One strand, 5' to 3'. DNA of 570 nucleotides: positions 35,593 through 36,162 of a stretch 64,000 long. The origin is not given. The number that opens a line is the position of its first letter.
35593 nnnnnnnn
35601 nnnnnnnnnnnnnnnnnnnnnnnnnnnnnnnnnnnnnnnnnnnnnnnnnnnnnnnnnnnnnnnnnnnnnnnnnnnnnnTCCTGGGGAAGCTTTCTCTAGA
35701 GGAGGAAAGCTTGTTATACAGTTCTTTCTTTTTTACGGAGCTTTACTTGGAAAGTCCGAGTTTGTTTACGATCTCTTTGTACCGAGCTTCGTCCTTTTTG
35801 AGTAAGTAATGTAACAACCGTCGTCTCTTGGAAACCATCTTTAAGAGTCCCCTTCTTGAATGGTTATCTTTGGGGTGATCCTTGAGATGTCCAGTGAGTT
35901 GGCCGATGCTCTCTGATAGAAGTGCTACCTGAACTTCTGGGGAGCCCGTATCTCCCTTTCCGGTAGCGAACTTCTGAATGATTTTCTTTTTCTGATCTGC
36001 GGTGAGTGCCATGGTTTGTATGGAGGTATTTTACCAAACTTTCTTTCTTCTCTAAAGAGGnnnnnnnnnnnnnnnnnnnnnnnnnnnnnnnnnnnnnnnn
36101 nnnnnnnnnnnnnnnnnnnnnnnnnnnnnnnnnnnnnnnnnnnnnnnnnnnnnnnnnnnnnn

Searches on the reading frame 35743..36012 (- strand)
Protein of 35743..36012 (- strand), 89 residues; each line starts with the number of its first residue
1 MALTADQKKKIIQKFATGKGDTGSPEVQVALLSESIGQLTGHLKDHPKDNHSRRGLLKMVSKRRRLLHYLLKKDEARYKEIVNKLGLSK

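Call 68: search_protein_families(library=pfam, proteins=[window:35743-36012:-], max_evalue=0.001)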
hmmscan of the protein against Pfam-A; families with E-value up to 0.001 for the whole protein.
window:35743-36012:- (89 aa): 1 family
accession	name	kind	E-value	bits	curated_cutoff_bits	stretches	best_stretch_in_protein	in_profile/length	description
PF00312.27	Ribosomal_S15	-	3.9e-34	117.1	31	1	8-87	1-80/81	Ribosomal protein S15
